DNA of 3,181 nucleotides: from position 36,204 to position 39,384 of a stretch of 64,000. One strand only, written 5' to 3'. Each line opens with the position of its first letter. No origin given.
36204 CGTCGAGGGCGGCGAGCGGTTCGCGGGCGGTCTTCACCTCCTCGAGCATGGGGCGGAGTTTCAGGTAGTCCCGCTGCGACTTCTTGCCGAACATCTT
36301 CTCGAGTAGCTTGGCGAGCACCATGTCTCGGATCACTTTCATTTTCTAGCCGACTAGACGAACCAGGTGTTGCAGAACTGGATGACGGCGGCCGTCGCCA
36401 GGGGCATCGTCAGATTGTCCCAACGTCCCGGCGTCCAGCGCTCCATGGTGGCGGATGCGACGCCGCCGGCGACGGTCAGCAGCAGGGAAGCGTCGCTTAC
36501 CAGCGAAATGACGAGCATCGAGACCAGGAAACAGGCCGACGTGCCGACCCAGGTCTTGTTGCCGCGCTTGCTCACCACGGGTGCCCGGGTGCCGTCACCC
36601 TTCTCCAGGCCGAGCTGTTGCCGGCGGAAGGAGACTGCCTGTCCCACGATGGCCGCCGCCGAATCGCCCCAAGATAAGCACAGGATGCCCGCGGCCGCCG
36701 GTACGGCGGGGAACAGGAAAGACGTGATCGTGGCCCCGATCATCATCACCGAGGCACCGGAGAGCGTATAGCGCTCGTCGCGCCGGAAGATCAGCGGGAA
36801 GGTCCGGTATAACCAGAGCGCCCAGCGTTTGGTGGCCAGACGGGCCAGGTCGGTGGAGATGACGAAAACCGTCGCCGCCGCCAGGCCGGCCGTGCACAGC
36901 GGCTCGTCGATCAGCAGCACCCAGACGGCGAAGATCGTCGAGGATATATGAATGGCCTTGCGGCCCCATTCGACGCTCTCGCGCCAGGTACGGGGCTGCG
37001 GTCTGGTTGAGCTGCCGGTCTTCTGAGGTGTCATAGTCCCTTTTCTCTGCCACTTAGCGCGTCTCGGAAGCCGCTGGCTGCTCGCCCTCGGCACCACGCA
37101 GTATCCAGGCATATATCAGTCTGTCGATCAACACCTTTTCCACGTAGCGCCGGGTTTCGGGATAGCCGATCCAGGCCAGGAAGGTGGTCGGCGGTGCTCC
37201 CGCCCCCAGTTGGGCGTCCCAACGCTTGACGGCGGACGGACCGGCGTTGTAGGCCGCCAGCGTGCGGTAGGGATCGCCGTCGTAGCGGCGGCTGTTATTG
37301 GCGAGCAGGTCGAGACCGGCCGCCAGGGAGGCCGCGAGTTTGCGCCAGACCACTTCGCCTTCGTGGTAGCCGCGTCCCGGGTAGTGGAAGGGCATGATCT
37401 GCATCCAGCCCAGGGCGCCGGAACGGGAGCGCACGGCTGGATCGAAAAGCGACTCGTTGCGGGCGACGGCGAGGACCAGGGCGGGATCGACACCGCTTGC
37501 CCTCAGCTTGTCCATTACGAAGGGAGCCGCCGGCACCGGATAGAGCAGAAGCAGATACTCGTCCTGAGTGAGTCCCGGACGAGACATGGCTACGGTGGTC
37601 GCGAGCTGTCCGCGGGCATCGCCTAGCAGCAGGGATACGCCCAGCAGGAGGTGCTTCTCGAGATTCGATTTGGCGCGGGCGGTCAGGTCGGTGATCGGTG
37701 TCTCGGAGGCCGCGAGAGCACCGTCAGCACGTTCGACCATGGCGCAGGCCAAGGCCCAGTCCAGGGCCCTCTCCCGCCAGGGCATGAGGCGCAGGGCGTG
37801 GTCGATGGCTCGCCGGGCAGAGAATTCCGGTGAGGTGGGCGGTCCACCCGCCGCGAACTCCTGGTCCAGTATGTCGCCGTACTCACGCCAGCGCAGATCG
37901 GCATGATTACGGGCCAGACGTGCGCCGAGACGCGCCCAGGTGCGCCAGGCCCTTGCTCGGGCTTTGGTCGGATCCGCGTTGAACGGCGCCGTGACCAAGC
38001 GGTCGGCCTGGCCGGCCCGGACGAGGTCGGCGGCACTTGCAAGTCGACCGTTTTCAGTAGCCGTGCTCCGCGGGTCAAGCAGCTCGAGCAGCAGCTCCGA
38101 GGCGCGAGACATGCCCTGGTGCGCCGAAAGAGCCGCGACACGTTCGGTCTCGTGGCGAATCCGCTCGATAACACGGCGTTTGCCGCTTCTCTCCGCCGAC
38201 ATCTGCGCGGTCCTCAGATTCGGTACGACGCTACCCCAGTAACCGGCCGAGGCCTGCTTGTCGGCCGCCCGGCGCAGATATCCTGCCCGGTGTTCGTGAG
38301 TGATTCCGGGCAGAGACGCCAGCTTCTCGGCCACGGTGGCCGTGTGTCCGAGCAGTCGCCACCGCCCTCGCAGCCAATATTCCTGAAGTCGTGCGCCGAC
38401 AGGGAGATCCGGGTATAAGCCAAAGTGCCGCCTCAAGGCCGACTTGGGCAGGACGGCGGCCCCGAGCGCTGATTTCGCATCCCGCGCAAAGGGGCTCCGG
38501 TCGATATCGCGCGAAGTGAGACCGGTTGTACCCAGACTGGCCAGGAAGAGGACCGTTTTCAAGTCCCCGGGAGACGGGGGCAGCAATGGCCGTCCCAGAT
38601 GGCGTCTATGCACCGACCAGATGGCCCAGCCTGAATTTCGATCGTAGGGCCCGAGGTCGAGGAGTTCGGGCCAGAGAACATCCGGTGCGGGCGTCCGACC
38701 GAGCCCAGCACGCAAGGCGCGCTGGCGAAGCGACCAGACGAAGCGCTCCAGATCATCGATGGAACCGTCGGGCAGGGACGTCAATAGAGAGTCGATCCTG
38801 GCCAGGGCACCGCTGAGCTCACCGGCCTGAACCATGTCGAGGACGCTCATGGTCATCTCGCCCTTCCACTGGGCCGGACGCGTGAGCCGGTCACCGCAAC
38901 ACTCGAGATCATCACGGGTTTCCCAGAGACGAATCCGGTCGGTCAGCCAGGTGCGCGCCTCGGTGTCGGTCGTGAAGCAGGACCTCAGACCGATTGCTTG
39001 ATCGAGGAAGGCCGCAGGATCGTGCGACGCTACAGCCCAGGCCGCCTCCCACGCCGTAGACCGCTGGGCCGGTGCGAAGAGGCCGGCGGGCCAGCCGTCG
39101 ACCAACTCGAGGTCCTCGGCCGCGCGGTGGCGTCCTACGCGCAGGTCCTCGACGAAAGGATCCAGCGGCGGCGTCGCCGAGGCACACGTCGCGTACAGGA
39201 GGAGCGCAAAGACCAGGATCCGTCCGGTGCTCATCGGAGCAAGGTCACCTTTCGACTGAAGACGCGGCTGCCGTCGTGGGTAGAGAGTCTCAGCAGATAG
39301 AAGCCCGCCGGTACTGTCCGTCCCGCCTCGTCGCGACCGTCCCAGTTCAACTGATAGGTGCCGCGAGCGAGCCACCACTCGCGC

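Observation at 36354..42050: Operon coupling a T9SS-tagged M6 metalloprotease, an Slt70-type lytic transglycosylase and a CTP-transferase-like membrane protein immediately upstream of secA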

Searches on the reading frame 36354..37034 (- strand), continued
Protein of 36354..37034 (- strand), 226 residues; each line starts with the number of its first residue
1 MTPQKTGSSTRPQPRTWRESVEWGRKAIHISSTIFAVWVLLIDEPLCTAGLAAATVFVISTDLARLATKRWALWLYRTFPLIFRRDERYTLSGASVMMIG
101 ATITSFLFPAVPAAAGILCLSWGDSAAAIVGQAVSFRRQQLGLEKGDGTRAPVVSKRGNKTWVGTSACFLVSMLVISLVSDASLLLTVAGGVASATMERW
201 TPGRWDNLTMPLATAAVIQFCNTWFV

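Call 29: search_protein_families(library=pfam, proteins=[P0069, P0072, P0080, P0100, P0120, P0140, P0160, P0177, P0200, P0214], max_evalue=0.01)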
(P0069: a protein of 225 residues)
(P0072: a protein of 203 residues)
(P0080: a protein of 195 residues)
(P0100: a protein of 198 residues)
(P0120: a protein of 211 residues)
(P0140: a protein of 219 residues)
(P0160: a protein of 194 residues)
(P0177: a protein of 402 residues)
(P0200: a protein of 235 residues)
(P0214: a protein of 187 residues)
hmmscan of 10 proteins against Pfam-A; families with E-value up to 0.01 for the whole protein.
P0069 (225 aa): 0 families

P0072 (203 aa): 0 families

P0080 (195 aa): 1 family
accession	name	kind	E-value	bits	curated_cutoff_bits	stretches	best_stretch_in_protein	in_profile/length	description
PF01148.25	CTP_transf_1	-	0.00021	21.7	24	1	83-152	122-195/264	Cytidylyltransferase family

P0100 (198 aa): 0 families

P0120 (211 aa): 0 families

P0140 (219 aa): 0 families

P0160 (194 aa): 0 families

P0177 (402 aa): 3 families
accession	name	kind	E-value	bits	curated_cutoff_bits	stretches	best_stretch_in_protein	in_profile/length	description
PF01121.26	CoaE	-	2.9e-35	122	27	1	1-176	1-179/180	Dephospho-CoA kinase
PF01148.25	CTP_transf_1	-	0.00061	20.2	24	1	271-350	120-190/264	Cytidylyltransferase family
PF13238.12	AAA_18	-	0.009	16.9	29.4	0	3-151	1-121/128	AAA domain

P0200 (235 aa): 0 families

P0214 (187 aa): 0 families
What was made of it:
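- On CTP_transf_1 clan (CdsA / dolichol kinase / phytol kinase): 2 of 10 distant relatives reach 20-22 bits vs a cut-off of 24 (call 29).
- Checked: Two of 10 distant relatives give sub-threshold PF01148 hits (call 29).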

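Call 32: search_protein_families(library=ncbifam, proteins=[P0069, P0072, P0080, P0100, P0120, P0140, P0160, P0177, P0200, P0214], max_evalue=0.01)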
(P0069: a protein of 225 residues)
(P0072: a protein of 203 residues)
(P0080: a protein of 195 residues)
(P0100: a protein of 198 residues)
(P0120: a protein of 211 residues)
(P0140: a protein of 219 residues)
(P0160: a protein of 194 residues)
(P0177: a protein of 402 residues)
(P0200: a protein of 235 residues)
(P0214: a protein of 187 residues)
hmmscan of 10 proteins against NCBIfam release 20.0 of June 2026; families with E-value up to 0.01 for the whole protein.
P0069 (225 aa): 0 families

P0072 (203 aa): 0 families

P0080 (195 aa): 0 families

P0100 (198 aa): 0 families

P0120 (211 aa): 0 families

P0140 (219 aa): 0 families

P0160 (194 aa): 0 families

P0177 (402 aa): 2 families
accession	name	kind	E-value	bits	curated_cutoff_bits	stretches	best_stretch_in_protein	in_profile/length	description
TIGR00152.1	TIGR00152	equivalog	1.4e-38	132.7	65.55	1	2-179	1-183/188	dephospho-CoA kinase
NF002879.0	PRK03333.1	equivalog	9.6e-32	110.5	215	1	2-182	3-186/395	dephospho-CoA kinase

P0200 (235 aa): 0 families

P0214 (187 aa): 0 families
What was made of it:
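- Tried and rejected: Pfam and NCBIfam scans of 10 distant relatives of the membrane protein gave only two sub-threshold PF01148 hits (calls 29, 32).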

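Call 56: search_protein_families(library=pfam, proteins=[L026:10697-11620:+, L026:11563-12351:+], max_evalue=0.01)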
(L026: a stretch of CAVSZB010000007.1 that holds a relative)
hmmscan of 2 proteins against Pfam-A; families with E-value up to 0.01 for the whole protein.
L026:10697-11620:+ (307 aa): 16 families
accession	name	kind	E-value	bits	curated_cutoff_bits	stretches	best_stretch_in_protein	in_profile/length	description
PF07719.23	TPR_2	-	3.4e-20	70.9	27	2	224-256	1-33/34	Tetratricopeptide repeat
PF14559.12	TPR_19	-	5.8e-18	65.4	25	3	65-109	2-46/68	Tetratricopeptide repeat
PF13431.12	TPR_17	-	1.5e-17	62.7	24.4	2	76-108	1-33/34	Tetratricopeptide repeat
PF13432.12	TPR_16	-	7.7e-16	58.7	32.7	3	60-111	3-54/65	Tetratricopeptide repeat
PF00515.34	TPR_1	-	1.5e-15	56.7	27.8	1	224-256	1-33/34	Tetratricopeptide repeat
PF13414.12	TPR_11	-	6.5e-15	55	26.8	2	72-102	12-42/42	TPR repeat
PF13181.12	TPR_8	-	7.1e-14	51.2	25.7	1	224-255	1-32/34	Tetratricopeptide repeat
PF13428.12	TPR_14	-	1.1e-11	44.6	23.5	0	225-265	2-42/44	Tetratricopeptide repeat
PF07721.20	TPR_4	-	4.7e-08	33.4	27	0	260-282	3-25/26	Tetratricopeptide repeat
PF13424.12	TPR_12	-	6.3e-08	33.1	30.1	2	72-117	21-74/77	Tetratricopeptide repeat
PF24575.1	TPR_Slam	-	6.7e-08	33.3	35.2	1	236-280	59-103/104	Surface lipoprotein assembly modifier, N-terminal TPR repeats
PF13174.12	TPR_6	-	4.3e-07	30.6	26.3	0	93-116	5-28/33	Tetratricopeptide repeat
PF14561.12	TPR_20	-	6.8e-06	26.8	25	0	73-137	7-73/90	Tetratricopeptide repeat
PF23914.1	TPR_CcmH_CycH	-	0.0035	17.6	42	0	81-137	43-99/158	Cytochrome c-type biogenesis protein H TPR domain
PF12895.13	ANAPC3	-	0.0053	17.4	27.2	0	224-281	23-79/82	Anaphase-promoting complex, cyclosome, subunit 3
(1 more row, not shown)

L026:11563-12351:+ (262 aa): 6 families
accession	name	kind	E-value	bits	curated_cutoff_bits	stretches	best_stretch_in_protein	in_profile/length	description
PF00226.36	DnaJ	-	2.1e-21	76.2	27.8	1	26-89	2-63/63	DnaJ domain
PF13428.12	TPR_14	-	2.3e-05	25.1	23.5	0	204-240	4-40/44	Tetratricopeptide repeat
PF14559.12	TPR_19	-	0.00061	20.5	25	0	182-237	6-61/68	Tetratricopeptide repeat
PF13424.12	TPR_12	-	0.00068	20.2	30.1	1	181-231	24-75/77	Tetratricopeptide repeat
PF13431.12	TPR_17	-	0.0028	18.2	24.4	0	189-215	1-27/34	Tetratricopeptide repeat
PF13181.12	TPR_8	-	0.0039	17.7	25.7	0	203-232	3-32/34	Tetratricopeptide repeat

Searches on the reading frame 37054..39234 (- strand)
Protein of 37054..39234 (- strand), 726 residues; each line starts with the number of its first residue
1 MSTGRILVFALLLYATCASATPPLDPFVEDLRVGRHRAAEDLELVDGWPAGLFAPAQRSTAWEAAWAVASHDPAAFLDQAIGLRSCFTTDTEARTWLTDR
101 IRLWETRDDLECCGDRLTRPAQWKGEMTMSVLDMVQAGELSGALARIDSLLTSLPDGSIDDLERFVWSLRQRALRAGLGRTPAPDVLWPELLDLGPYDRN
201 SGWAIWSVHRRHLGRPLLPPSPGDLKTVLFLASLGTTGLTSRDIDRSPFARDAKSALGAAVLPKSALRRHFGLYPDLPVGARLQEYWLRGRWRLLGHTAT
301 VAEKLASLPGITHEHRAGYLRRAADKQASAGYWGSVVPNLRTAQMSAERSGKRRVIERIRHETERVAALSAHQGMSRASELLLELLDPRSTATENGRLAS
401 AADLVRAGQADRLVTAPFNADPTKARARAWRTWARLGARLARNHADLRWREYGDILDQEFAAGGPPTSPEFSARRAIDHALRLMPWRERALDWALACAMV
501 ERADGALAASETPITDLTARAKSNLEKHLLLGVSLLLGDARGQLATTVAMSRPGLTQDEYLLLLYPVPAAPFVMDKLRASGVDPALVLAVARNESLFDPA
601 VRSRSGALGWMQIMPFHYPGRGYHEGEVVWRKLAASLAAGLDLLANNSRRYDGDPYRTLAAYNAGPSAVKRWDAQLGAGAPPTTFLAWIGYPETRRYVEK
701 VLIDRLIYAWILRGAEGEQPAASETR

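Call 7: search_protein_families(library=pfam, proteins=[window:37054-39234:-], max_evalue=0.01)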
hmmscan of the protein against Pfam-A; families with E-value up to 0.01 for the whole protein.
window:37054-39234:- (726 aa): 1 family
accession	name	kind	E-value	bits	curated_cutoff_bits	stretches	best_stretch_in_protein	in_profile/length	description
PF01464.25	SLT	-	5.6e-21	74.7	21.3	1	578-676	8-108/117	Transglycosylase SLT domain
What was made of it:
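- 37054..39234 (-): Slt-family (family 1) lytic transglycosylase, 726 aa. It has a signal peptide, a ~560-aa N-terminal region with no detectable family, and a C-terminal SLT catalytic domain (578-712). Its start overlaps the protease stop (ATGA). PF01464 E 5.6e-21 (call 7).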

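Call 8: search_protein_families(library=ncbifam, proteins=[window:37054-39234:-], max_evalue=0.01)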
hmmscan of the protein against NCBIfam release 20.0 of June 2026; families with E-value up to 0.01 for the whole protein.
window:37054-39234:- (726 aa): 5 families
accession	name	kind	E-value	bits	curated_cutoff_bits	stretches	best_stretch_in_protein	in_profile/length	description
NF047373.1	BB0259_flg_lyt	exception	9e-25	87.5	234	2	648-711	629-691/705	flagellar assembly lytic transglycosylase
NF008631.0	PRK11619.1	equivalog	6.7e-13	47.9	536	1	579-712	489-628/644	murein transglycosylase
NF008050.0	PRK10783.1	equivalog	2.4e-09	36.1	508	1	591-702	125-238/457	murein transglycosylase D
NF008670.0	PRK11671.1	equivalog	0.00013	21.3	375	1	572-615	195-238/359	membrane-bound lytic murein transglycosylase MltC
NF012014.0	PRK15470.1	equivalog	0.0099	15.5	233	0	578-615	48-85/203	membrane-bound lytic murein transglycosylase EmtA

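Call 41: search_solved_structures(query=window:37054-39234:-, max_evalue=0.01)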
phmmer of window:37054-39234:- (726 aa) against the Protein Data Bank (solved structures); distinct sequences matched with E-value up to 0.01: 19.
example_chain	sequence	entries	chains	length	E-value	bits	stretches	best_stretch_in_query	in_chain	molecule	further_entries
5mpq_A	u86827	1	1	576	6.9e-11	44.6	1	565-711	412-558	Transglycosylase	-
5o1j_A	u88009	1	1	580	7e-11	44.6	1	565-711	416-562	Putative soluble lytic murein transglycosylase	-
6fpn_B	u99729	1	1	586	7.1e-11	44.6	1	565-711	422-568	Putative soluble lytic murein transglycosylase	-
5o24_A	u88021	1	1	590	7.1e-11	44.6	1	565-711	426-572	Transglycosylase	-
5o29_A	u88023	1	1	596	7.2e-11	44.5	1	565-711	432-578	Transglycosylase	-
5o2n_A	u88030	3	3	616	7.6e-11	44.5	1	565-711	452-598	Transglycosylase | Putative soluble lytic murein transglycosylase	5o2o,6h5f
1qsa_A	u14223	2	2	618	1.4e-07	33.6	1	582-711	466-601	PROTEIN (SOLUBLE LYTIC TRANSGLYCOSYLASE SLT70) | SOLUBLE LYTIC TRANSGLYCOSYLASE SLT70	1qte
6fbt_A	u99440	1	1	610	1.9e-07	33.2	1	564-712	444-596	Probable soluble lytic transglycosylase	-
5ohu_A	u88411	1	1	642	2.1e-07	33.1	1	564-712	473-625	Soluble lytic murein transglycosylase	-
6fcq_A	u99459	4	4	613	5e-07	31.8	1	564-712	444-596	Soluble lytic murein transglycosylase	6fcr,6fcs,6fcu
6fc4_A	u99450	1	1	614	5e-07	31.8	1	564-712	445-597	Soluble lytic murein transglycosylase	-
1sly_A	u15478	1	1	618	3.5e-06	29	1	582-711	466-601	70-KDA SOLUBLE LYTIC TRANSGLYCOSYLASE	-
9vi7_A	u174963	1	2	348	0.00024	23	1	571-616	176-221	lytic transglycosylase c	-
8rhe_A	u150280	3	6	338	0.00065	21.5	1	573-703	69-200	LysM peptidoglycan-binding domain-containing protein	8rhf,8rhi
4c5f_A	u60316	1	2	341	0.0023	19.7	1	575-621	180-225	MEMBRANE-BOUND LYTIC MUREIN TRANSGLYCOSYLASE C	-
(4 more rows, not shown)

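Call 61: search_solved_structures(query=A4, max_evalue=0.01, show_alignments=1)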
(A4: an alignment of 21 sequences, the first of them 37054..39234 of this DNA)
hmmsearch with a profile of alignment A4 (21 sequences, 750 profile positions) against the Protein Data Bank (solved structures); distinct sequences matched with E-value up to 0.01: 21.
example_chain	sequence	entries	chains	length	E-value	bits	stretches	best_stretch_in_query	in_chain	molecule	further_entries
5o1j_A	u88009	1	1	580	5e-18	68.6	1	587-739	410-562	Putative soluble lytic murein transglycosylase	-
6fpn_B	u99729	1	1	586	5.1e-18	68.5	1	587-739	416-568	Putative soluble lytic murein transglycosylase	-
5o24_A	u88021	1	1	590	5.3e-18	68.5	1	587-739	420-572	Transglycosylase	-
5o29_A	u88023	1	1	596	5.3e-18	68.5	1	587-739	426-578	Transglycosylase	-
5o2n_A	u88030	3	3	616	6.5e-18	68.2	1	587-739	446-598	Transglycosylase | Putative soluble lytic murein transglycosylase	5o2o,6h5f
5ohu_A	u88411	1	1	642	1.7e-17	66.8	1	586-741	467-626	Soluble lytic murein transglycosylase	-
6fbt_A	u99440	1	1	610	3.4e-17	65.8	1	558-741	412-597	Probable soluble lytic transglycosylase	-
6fcq_A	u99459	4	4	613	7.6e-16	61.4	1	558-741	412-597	Soluble lytic murein transglycosylase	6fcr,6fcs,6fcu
6fc4_A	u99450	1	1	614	7.6e-16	61.4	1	558-741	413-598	Soluble lytic murein transglycosylase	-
1qsa_A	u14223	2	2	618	1.2e-14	57.4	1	608-736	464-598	PROTEIN (SOLUBLE LYTIC TRANSGLYCOSYLASE SLT70) | SOLUBLE LYTIC TRANSGLYCOSYLASE SLT70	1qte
1sly_A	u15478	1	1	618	8.3e-14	54.6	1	608-736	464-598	70-KDA SOLUBLE LYTIC TRANSGLYCOSYLASE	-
5mpq_A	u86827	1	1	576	3.2e-13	52.7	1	550-739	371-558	Transglycosylase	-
9vi7_A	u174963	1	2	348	3.4e-09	39.3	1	601-699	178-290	lytic transglycosylase c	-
6cf8_A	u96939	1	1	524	7.4e-09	38.2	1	612-644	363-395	Lytic transglycosylase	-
6cf9_A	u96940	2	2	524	7.4e-09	38.2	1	612-644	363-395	Lytic transglycosylase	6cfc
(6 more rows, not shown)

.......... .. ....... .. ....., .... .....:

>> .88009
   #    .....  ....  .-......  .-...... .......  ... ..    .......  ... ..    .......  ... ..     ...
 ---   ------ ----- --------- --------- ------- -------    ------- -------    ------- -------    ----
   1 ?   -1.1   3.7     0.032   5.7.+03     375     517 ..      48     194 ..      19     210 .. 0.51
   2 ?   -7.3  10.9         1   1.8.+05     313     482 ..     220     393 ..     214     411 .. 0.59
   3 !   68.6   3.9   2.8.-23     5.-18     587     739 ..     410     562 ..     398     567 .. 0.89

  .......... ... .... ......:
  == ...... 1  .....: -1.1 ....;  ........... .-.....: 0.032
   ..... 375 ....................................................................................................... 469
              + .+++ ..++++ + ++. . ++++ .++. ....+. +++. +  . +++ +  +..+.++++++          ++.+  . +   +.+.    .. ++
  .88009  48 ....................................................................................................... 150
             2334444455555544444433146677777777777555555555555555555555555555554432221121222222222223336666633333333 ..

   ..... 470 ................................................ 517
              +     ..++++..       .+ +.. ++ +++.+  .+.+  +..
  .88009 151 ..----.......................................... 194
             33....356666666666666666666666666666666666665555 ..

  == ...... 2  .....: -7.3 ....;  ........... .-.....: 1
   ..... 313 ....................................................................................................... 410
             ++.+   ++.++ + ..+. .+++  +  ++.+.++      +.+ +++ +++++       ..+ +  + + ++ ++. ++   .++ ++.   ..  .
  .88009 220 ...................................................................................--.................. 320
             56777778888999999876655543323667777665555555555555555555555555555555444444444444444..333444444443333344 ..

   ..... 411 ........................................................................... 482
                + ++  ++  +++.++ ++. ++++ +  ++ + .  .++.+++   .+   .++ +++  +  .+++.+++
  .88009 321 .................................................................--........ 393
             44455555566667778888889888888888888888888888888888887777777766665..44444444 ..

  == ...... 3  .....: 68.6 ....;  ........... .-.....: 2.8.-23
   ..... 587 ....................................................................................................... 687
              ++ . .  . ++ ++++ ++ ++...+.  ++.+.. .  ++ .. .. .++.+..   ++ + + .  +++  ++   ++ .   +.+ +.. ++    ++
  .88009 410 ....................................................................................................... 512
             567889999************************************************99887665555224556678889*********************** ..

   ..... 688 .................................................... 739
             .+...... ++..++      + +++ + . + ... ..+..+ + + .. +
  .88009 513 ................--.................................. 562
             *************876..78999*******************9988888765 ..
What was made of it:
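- The score is far below the model's cut-off (87.5 vs 234 bits), and the similarity is confined to the catalytic domain (calls 8, 61).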

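Call 62: search_protein_families(library=ncbifam, alignment_id=A4, max_evalue=0.001)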
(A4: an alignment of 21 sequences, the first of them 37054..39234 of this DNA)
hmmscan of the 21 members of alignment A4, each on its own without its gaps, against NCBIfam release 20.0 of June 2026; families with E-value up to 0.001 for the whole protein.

A. member 1, window:37054-39234:- (726 aa): 4 families
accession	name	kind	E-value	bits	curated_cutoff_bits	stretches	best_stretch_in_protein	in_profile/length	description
NF047373.1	BB0259_flg_lyt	exception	9e-25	87.5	234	2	648-711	629-691/705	flagellar assembly lytic transglycosylase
NF008631.0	PRK11619.1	equivalog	6.7e-13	47.9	536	1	579-712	489-628/644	murein transglycosylase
NF008050.0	PRK10783.1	equivalog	2.4e-09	36.1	508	1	591-702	125-238/457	murein transglycosylase D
NF008670.0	PRK11671.1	equivalog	0.00013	21.3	375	1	572-615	195-238/359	membrane-bound lytic murein transglycosylase MltC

B. families by the number of members that match (of 21 scanned): 5 families
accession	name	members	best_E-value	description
NF047373.1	BB0259_flg_lyt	21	2.4e-29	flagellar assembly lytic transglycosylase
NF008631.0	PRK11619.1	21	2.9e-17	murein transglycosylase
NF008050.0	PRK10783.1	14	2.4e-09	murein transglycosylase D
NF008670.0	PRK11671.1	9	3.2e-05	membrane-bound lytic murein transglycosylase MltC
NF011856.0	PRK15328.1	2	8.5e-06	type III secretion system invasion protein IagB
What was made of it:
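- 37054..39234 (-): All 21 orthologues best-hit NF047373 BB0259 below threshold (87.5 vs 234 bits), ahead of PRK11619 Slt70 (call 62).
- On BB0259-type flagellar assembly lytic transglycosylase: It is the best-scoring family for all 21 orthologues, but sub-threshold in each (calls 8, 62).
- All 21 orthologues score best against NF047373 'flagellar assembly lytic transglycosylase', ahead of Slt70 (call 62).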
